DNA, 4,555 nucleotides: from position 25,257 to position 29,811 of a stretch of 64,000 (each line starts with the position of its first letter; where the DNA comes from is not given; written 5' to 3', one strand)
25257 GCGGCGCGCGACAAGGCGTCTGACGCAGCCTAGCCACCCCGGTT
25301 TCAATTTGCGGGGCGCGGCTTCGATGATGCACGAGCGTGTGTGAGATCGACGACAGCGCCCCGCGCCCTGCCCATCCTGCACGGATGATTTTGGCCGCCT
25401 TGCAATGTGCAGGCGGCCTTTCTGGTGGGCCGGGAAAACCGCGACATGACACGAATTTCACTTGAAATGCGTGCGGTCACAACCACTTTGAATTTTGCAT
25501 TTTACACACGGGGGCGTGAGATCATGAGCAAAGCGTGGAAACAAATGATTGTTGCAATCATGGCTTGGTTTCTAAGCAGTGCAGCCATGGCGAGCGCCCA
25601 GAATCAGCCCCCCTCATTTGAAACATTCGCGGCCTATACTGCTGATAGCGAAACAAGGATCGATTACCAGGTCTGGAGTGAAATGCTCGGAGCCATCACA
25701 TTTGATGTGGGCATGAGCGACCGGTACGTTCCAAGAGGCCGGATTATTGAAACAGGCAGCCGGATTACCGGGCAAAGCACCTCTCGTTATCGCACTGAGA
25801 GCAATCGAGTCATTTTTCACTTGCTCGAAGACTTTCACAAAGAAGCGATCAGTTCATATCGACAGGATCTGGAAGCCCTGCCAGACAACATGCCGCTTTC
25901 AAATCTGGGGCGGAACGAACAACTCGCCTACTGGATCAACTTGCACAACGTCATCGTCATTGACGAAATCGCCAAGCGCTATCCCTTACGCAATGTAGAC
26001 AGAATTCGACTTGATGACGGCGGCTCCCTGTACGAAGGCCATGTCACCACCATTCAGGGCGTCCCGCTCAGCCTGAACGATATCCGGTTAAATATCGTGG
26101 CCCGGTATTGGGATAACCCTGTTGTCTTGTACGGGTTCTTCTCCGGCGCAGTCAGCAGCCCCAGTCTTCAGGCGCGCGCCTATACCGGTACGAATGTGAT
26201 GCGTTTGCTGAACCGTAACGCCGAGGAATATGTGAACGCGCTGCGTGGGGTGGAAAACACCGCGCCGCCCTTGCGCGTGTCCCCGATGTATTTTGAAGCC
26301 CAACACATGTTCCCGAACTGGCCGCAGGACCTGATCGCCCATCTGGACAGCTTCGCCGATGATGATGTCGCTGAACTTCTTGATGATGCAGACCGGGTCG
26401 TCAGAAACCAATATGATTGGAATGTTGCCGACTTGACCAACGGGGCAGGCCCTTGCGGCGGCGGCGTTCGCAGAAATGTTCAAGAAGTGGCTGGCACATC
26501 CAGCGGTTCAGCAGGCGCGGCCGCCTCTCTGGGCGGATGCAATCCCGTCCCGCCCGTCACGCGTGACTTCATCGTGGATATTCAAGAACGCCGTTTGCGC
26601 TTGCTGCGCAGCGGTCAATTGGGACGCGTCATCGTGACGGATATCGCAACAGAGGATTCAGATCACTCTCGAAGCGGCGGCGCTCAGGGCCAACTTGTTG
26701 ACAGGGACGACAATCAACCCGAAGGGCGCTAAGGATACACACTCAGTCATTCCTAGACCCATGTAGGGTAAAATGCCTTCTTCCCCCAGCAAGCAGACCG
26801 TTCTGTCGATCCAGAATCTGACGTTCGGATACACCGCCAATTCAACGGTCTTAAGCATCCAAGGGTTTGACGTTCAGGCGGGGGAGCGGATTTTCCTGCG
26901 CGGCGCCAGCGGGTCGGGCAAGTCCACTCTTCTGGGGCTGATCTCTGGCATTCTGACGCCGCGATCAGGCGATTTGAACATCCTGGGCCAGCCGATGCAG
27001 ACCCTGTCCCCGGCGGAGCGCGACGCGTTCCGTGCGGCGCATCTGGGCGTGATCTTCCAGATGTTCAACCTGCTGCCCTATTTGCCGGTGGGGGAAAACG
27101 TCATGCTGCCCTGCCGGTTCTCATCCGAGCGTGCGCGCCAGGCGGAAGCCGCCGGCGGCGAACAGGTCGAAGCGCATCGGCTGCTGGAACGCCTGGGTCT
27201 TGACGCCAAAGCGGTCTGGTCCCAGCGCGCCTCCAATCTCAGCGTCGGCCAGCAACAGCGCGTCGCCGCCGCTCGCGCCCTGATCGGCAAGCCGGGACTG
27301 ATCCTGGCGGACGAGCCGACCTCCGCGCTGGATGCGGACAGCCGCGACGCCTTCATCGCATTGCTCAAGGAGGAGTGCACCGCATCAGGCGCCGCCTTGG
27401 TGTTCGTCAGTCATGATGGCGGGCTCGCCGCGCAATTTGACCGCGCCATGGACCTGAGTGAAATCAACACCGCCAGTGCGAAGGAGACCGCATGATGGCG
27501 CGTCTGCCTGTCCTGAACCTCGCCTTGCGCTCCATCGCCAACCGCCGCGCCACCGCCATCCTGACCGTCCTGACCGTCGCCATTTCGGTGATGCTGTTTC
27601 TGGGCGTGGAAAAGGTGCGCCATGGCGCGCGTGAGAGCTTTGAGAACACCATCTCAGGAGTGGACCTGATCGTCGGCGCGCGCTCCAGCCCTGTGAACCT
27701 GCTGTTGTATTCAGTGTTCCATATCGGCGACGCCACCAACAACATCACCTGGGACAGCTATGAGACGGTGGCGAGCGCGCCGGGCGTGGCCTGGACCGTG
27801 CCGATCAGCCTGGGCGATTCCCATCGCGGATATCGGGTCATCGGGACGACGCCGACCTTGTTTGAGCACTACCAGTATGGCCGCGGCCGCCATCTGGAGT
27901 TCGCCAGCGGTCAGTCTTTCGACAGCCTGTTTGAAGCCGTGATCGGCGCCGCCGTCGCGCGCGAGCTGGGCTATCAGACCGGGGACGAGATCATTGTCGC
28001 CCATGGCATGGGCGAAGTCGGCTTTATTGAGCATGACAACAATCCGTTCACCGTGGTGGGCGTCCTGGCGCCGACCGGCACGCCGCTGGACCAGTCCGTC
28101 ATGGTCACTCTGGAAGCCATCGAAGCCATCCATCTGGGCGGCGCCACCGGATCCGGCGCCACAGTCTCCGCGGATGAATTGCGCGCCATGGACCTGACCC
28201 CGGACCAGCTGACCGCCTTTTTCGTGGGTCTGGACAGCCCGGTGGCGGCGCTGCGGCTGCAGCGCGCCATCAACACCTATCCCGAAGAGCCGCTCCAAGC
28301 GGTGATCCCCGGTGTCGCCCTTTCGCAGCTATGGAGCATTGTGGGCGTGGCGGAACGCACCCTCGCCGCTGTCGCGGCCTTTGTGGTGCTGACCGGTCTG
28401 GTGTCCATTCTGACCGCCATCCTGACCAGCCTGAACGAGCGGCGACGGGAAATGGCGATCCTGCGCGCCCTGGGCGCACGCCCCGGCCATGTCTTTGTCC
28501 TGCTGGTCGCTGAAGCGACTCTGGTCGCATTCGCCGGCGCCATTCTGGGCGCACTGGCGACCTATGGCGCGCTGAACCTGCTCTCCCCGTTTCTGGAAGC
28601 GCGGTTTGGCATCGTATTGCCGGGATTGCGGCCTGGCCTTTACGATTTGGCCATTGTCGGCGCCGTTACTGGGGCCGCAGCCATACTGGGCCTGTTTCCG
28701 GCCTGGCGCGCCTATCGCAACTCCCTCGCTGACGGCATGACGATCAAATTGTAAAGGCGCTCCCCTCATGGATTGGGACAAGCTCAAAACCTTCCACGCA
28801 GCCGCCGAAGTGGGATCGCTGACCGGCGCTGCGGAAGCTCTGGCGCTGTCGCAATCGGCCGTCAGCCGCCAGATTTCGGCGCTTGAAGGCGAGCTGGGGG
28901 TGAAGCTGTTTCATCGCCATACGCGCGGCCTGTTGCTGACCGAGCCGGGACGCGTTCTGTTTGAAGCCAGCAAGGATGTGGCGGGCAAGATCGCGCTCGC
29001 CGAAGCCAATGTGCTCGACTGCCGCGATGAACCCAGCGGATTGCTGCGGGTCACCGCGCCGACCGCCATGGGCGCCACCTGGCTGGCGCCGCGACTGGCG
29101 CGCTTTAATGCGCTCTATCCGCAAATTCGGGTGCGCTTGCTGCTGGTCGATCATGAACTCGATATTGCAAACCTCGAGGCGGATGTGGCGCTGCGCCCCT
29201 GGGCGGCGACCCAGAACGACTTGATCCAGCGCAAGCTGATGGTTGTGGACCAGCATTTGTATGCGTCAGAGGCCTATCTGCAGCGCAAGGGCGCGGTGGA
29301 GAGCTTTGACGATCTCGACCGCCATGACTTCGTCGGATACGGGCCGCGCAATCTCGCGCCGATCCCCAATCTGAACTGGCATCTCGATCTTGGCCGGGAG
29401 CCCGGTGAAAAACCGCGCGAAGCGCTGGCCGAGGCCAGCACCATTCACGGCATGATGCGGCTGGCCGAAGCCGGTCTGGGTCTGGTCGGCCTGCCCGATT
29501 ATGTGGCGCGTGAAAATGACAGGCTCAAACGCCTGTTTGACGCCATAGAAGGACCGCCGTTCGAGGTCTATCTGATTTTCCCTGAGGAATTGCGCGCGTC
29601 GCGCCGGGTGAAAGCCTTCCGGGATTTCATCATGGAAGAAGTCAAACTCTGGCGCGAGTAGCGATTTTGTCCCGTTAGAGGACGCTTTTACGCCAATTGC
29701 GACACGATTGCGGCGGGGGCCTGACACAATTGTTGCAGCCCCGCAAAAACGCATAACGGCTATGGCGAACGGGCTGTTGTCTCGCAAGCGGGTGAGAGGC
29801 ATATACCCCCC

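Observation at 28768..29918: LsrB/VtlR-like LysR followed by an AbcR-like sRNA candidate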

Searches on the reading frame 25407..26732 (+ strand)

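Call 5: search_protein_families(library=pfam, proteins=[window:25407-26732:+])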
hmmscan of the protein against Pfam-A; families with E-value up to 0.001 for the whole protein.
window:25407-26732:+ (441 aa): 1 family
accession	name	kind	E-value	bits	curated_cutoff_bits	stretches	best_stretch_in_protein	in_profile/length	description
PF04784.19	DUF547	-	5.4e-16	59.2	27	1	164-276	1-125/125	Protein of unknown function, DUF547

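Call 9: search_protein_families(library=ncbifam, proteins=[window:25407-26732:+])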
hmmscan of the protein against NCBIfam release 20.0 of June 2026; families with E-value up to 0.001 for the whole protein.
window:25407-26732:+ (441 aa): 0 families

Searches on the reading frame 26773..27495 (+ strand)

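Call 5: search_protein_families(library=pfam, proteins=[window:26773-27495:+])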
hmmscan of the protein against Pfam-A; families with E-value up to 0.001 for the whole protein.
window:26773-27495:+ (240 aa): 3 families
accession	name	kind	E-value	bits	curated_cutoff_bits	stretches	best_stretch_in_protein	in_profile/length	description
PF00005.33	ABC_tran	-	3.2e-30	106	25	1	32-184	6-137/137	ABC transporter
PF13304.12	AAA_21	-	1.7e-06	28.8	27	0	153-215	235-299/304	AAA domain, putative AbiEii toxin, Type IV TA system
PF13555.12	AAA_29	-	5.1e-05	23.4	27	1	32-65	17-50/61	P-loop containing region of AAA domain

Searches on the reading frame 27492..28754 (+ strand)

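Call 5: search_protein_families(library=pfam, proteins=[window:27492-28754:+])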
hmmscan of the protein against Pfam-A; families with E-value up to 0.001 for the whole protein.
window:27492-28754:+ (420 aa): 2 families
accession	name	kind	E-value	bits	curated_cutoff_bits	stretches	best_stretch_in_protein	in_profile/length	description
PF02687.27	FtsX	-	2e-17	63.8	25.5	1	293-410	2-118/120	FtsX-like permease C-terminal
PF12704.14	MacB_PCD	-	1.2e-15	58.8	27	1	23-241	2-205/207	MacB-like periplasmic core domain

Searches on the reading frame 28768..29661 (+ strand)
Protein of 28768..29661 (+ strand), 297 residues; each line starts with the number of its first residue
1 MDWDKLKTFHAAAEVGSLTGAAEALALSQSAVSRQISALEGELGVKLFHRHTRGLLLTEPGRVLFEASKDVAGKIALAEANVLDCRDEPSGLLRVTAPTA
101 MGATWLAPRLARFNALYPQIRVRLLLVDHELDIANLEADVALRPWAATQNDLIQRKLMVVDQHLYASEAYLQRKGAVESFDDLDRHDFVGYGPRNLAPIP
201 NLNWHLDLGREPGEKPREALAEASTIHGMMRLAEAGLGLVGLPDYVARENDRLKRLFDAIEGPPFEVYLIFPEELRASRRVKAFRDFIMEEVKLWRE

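Call 5: search_protein_families(library=pfam, proteins=[window:28768-29661:+])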
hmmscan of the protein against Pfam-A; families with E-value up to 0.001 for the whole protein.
window:28768-29661:+ (297 aa): 2 families
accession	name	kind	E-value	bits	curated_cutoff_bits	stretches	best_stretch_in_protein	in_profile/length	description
PF03466.25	LysR_substrate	-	2e-32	112.7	28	1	87-291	2-207/209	LysR substrate binding domain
PF00126.33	HTH_1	-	2.8e-23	82.1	26.6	1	3-62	1-60/60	Bacterial regulatory helix-turn-helix protein, lysR family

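Call 9: search_protein_families(library=ncbifam, proteins=[window:28768-29661:+])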
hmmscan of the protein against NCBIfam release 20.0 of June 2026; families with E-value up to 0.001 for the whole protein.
window:28768-29661:+ (297 aa): 54 families (the best 25 are shown)
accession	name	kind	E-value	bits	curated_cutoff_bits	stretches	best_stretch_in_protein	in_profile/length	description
NF040888.1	trans_reg_YafC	equivalog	3.3e-43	147.7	470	1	4-291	6-292/293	DNA-binding transcriptional regulator YafC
NF008352.0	PRK11139.1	subfamily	1.4e-40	139.3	288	1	6-293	11-293/305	transcriptional regulator GcvA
NF007491.0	PRK10086.1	equivalog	2.3e-30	105.5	316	1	4-183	20-197/313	DNA-binding transcriptional regulator DsdC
TIGR03418.1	chol_sulf_TF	equivalog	3e-30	105.3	324.8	1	2-291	2-291/291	choline sulfate utilization transcriptional regulator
NF007315.1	PRK09801.1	equivalog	5.2e-27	94.6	398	1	10-189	15-194/301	L-tartrate utilization transcriptional activator TtdR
NF040786.1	LysR_Sec_metab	equivalog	8.4e-26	90.7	250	1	1-131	1-131/298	selenium metabolism-associated LysR family transcriptional regulator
NF053705.1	TransRegGltCGpos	equivalog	8.1e-25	87.6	350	1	1-289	1-290/300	glutamate biosynthesis transcriptional regulator GltC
TIGR03339.1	phn_lysR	subfamily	3.4e-24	85.6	341.1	1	5-158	1-154/279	aminoethylphosphonate catabolism associated LysR family transcriptional regulator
TIGR02036.1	dsdC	equivalog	3.8e-23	81.9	352.4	1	4-183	11-188/302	DNA-binding transcriptional regulator DsdC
NF011573.0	PRK14997.1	equivalog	7.6e-23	81.1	380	1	6-292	9-297/303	LysR family transcriptional regulator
NF008416.0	PRK11242.1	equivalog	2.7e-21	76.2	277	1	5-157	5-160/300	transcriptional regulator CynR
NF007917.1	PRK10632.1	equivalog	7.5e-21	74.5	425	1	7-194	8-195/303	HTH-type transcriptional activator AaeR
NF047520.1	trans_act_CidR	equivalog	1e-19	70.9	415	1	1-125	1-125/292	cidABC operon transcriptional activator CidR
NF052633.1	LysR_TF_PsrA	exception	1.3e-19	70.3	540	1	2-244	6-246/297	L-proline-binding transcription factor PsrA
NF040889.1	trans_reg_YeiE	equivalog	6.2e-18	65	480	1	5-142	7-143/288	DNA-binding transcriptional regulator YeiE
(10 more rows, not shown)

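Call 13: find_homologous_proteins(query=window:28768-29661:+)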
Query window:28768-29661:+ (297 aa): 6539 proteins with E <= 0.001 among 8000 candidates; the best 120 are listed.
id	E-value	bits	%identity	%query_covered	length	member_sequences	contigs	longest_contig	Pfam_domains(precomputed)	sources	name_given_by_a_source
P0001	4.4e-187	638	97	100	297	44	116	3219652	PF00126.34,PF03466.26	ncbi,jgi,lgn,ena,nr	ncbi:MAG: LysR family transcriptional regulator [Oceanicaulis sp.]|jgi:DNA-binding transcriptional L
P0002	1.5e-167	574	86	100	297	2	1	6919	PF00126.34,PF03466.26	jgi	-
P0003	5.5e-165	566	85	100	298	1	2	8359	PF00126.34,PF03466.26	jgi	-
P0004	7.5e-163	559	84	100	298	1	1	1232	PF00126.34,PF03466.26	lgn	-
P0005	2.4e-162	557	84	100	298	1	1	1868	PF00126.34,PF03466.26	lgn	-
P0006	2.4e-154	531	82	99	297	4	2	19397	PF00126.34,PF03466.26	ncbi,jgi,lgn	-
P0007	3.9e-148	511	77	100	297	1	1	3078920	PF00126.34,PF03466.26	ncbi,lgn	ncbi:MAG: LysR family transcriptional regulator [Oceanicaulis sp.]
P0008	2.4e-147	508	76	100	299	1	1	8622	PF00126.34,PF03466.26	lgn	-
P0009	8.2e-147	506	75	100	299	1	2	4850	PF00126.34,PF03466.26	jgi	jgi:DNA-binding transcriptional LysR family regulator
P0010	3.3e-146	504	76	100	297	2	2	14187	PF00126.34,PF03466.26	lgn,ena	-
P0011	4.5e-145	501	75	100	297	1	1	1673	PF00126.34,PF03466.26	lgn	-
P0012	6.3e-145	500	75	100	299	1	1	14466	PF00126.34,PF03466.26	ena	-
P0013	6.7e-145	500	75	100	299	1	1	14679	PF00126.34,PF03466.26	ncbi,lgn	-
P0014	5.5e-144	497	75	99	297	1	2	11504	PF00126.34,PF03466.26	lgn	-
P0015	9.0e-144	496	75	100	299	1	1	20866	PF00126.34,PF03466.26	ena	-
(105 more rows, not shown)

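Call 16: find_related_loci(query=A1, collection=genome_contigs, flank=3000)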
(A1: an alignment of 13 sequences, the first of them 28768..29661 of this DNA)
Query A1 (297 aa) in genome_contigs; peptide patterns used: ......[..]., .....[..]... (x = any residue, [..] = any of these).
600 stretches matched a pattern (row limit reached: there are more); 599 encode a relative of the query (tblastn E <= 1e-3); the best 80 are kept; 80 distinct loci.
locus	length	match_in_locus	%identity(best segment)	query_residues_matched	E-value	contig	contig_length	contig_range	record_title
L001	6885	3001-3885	76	1-295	8e-149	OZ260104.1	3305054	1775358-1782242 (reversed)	MAG: Oceanicaulis sp. isolate C9799-m1-bin13 genome assembly, chromosome: 1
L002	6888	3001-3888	71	1-296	4e-140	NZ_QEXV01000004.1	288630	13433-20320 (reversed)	Marinicauda salina strain WD6-1 contig4, whole genome shotgun sequence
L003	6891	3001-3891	66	1-295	6e-134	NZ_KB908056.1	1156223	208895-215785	Woodsholea maritima DSM 17123 H151DRAFT_scaffold00001.1, whole genome shotgun sequence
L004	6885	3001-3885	66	1-295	2e-133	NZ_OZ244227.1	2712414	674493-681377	MAG: Hyphobacterium sp. isolate 95e7138b-30c0-4f18-ad8a-671e508b9811 chromosome 1, complete sequence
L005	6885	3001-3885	64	1-295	4e-127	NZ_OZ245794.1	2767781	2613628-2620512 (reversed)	MAG: Hyphobacterium sp. isolate ebfe9cd3-67f8-46d7-b8b7-24334b6d1504 chromosome 1, complete sequence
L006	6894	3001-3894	63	1-297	2e-125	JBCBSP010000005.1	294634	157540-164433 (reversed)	MAG: Pseudomonadota bacterium isolate J06638_26 k141_719849_length_294634_cov_61.0027, whole genome shotgun sequence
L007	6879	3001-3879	65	1-293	1e-124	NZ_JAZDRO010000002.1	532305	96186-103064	Hyphobacterium marinum strain Y60-23 scaffold_2_length=532306, whole genome shotgun sequence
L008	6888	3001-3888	61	1-296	2e-123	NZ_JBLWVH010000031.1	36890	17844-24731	MAG: Maricaulis sp. isolate EA11-18 A11maxbin.035RE.5K@31, whole genome shotgun sequence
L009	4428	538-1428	52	1-297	4e-102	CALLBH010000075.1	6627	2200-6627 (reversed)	MAG: uncultured Robiginitomaculum sp. isolate L4_Bin_Bin_94_1 genome assembly, contig: c_000000851824, whole genome shot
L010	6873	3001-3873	55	1-293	9e-100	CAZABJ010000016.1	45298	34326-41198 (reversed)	MAG TPA_asm: uncultured Caulobacterales bacterium isolate SRP128890_co1_187 genome assembly, contig: NODE_1403_length_45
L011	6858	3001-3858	54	1-288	2e-96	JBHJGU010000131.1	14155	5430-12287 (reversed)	MAG: Maricaulaceae bacterium isolate sb_S7C1165 S7Ck141_534258, whole genome shotgun sequence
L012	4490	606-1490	50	1-296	1e-95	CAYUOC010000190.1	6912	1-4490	MAG TPA_asm: uncultured Terricaulis sp. isolate SRP329715_co2_178 genome assembly, contig: NODE_18994_length_6912_cov_8.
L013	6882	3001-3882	51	1-295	1e-95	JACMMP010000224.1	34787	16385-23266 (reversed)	MAG: Hyphomonadaceae bacterium isolate ES-bin-98 ES-bin-98-contig-k141_12817454, whole genome shotgun sequence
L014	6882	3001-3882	52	1-297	2e-95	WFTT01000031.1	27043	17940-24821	MAG: Robiginitomaculum sp. isolate S139_40 k151_194449, whole genome shotgun sequence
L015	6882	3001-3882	49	1-295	2e-94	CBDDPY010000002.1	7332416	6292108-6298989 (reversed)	MAG: Alphaproteobacteria bacterium isolate c8c04a1d-975f-49ae-a333-9dd0332b5757 genome assembly, contig: chromosome_2, w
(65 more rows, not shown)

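Call 28: search_solved_structures(query=window:28768-29661:+, max_evalue=1e-10)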
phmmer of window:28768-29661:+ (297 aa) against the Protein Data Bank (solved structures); distinct sequences matched with E-value up to 1e-10: 9.
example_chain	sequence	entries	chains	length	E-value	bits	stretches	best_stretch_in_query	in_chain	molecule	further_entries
9hh1_A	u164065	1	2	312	2.2e-71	243.9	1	1-295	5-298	Transcriptional regulator, LysR family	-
3hhg_A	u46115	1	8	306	7e-28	101.1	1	4-292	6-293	Transcriptional regulator, LysR family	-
3mz1_A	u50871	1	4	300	8e-25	91.1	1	7-290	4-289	Putative transcriptional regulator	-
3t1b_A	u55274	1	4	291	1.1e-23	87.3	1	3-289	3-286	Transcriptional regulator, LysR family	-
3szp_A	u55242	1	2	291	1.5e-23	86.8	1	3-289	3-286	Transcriptional regulator, LysR family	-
8y6u_H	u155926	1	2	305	2e-21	79.9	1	5-144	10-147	Glycine cleavage system transcriptional activator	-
5y2v_A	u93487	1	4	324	3.2e-12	49.7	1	5-131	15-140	Rubisco operon transcriptional regulator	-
8h3v_S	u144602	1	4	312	4.6e-11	45.9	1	4-128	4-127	NtcB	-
5z72_A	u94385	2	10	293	7.7e-11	45.2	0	11-288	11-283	CcpC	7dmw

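Call 30: search_solved_structures(query=window:28768-29661:+, max_evalue=1e-50, show_alignments=1)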
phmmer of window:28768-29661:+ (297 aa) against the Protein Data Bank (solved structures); distinct sequences matched with E-value up to 1e-50: 1.
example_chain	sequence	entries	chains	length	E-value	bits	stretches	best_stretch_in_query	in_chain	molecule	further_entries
9hh1_A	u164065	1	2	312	2.2e-71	243.9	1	1-295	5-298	Transcriptional regulator, LysR family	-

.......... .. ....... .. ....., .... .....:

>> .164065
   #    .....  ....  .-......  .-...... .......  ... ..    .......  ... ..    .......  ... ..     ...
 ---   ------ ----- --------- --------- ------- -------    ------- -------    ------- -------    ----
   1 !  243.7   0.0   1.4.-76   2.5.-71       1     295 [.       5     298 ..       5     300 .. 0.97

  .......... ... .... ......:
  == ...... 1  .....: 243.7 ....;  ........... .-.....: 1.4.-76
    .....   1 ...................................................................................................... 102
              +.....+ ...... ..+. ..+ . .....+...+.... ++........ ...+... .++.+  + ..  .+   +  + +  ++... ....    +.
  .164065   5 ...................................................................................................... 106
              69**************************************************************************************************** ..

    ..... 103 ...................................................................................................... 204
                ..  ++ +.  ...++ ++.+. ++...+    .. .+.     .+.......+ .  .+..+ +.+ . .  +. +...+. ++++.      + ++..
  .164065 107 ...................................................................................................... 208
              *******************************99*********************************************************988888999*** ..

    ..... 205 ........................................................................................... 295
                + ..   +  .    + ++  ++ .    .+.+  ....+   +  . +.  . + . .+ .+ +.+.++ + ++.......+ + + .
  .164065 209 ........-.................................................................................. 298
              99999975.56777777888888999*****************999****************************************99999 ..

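Call 35: find_encoding_contigs(protein=P0001, flank=2500, max_places=6)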
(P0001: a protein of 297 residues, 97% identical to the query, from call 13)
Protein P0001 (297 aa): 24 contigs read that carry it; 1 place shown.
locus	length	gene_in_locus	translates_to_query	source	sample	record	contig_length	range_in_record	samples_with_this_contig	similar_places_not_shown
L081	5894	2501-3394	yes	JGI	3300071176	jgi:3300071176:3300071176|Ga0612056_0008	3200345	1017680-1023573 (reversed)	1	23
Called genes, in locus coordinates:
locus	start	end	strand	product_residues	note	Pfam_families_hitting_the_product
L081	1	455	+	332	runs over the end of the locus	PF00890:FAD_binding_2 (faint), PF01134:GIDA (faint), PF07992:Pyr_redox_2, PF13738:Pyr_redox_3, PF00070:Pyr_redox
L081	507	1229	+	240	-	PF00005:ABC_tran, PF13304:AAA_21 (faint)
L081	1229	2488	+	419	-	PF12704:MacB_PCD, PF02687:FtsX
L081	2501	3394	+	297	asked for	PF00126:HTH_1, PF03466:LysR_substrate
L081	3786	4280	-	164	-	PF00210:Ferritin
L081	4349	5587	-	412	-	PF00155:Aminotran_1_2, PF01041:DegT_DnrJ_EryC1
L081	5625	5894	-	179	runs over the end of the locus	PF00800:PDT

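Call 36: find_encoding_contigs(protein=P0007, flank=2500, max_places=3)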
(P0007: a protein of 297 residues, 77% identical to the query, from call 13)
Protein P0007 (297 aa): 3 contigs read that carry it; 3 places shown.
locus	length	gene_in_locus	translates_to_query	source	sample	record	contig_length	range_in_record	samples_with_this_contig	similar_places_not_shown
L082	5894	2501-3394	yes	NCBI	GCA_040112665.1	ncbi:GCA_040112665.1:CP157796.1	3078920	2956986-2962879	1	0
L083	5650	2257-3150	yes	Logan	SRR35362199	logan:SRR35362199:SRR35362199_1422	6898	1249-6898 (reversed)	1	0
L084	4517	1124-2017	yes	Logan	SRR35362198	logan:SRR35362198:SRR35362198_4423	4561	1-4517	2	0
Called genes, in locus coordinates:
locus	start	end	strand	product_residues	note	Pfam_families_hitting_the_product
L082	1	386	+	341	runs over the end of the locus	PF00890:FAD_binding_2 (faint), PF01134:GIDA (faint), PF01266:DAO (faint), PF03486:HI0933_like (faint), PF07992:Pyr_redox_2, PF12831:FAD_oxidored (faint), PF13738:Pyr_redox_3, PF00070:Pyr_redox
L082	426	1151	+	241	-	PF00005:ABC_tran, PF13304:AAA_21 (faint)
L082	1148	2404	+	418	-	PF12704:MacB_PCD, PF02687:FtsX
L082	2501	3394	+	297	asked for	PF00126:HTH_1, PF03466:LysR_substrate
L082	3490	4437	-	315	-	PF14559:TPR_19 (weak)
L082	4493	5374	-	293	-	-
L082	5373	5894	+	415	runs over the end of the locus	PF00145:DNA_methylase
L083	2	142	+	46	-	?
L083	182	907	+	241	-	PF00005:ABC_tran, PF13304:AAA_21 (faint)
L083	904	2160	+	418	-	PF12704:MacB_PCD, PF02687:FtsX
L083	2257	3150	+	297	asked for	PF00126:HTH_1, PF03466:LysR_substrate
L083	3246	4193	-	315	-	PF14559:TPR_19 (weak)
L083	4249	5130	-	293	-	-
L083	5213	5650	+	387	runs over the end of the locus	PF00145:DNA_methylase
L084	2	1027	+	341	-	?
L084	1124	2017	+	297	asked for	PF00126:HTH_1, PF03466:LysR_substrate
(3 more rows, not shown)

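Call 37: find_encoding_contigs(protein=P0006, flank=2500, max_places=3)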
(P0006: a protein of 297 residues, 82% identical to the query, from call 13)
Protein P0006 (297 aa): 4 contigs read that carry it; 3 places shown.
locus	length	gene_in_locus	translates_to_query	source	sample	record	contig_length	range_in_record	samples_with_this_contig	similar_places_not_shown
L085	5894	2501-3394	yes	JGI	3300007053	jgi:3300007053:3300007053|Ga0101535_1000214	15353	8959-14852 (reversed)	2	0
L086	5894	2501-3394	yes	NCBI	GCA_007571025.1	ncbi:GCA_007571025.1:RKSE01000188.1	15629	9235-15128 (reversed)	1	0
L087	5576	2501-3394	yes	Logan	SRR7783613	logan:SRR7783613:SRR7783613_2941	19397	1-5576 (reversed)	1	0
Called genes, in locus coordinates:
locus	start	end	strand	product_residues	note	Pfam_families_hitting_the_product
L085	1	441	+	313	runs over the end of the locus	?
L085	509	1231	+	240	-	PF00005:ABC_tran, PF13304:AAA_21 (faint)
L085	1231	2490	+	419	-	PF12704:MacB_PCD, PF02687:FtsX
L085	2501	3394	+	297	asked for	PF00126:HTH_1, PF03466:LysR_substrate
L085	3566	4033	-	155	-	PF00210:Ferritin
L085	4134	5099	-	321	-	PF00155:Aminotran_1_2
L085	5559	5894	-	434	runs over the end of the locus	PF00270:DEAD (faint), PF05970:PIF1, PF13245:AAA_19, PF13604:AAA_30, PF02689:Herpes_Helicase (weak)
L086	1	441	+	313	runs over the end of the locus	?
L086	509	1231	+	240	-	PF00005:ABC_tran, PF13304:AAA_21 (faint)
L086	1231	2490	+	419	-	PF12704:MacB_PCD, PF02687:FtsX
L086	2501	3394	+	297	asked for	PF00126:HTH_1, PF03466:LysR_substrate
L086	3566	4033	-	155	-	PF00210:Ferritin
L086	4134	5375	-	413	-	PF00155:Aminotran_1_2, PF01041:DegT_DnrJ_EryC1 (weak)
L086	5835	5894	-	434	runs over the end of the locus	PF00270:DEAD (faint), PF05970:PIF1, PF13245:AAA_19, PF13604:AAA_30, PF02689:Herpes_Helicase (weak)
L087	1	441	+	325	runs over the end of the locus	PF00890:FAD_binding_2 (faint), PF01134:GIDA (faint), PF01266:DAO (faint), PF07992:Pyr_redox_2, PF12831:FAD_oxidored (faint), PF13738:Pyr_redox_3, PF00070:Pyr_redox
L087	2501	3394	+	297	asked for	PF00126:HTH_1, PF03466:LysR_substrate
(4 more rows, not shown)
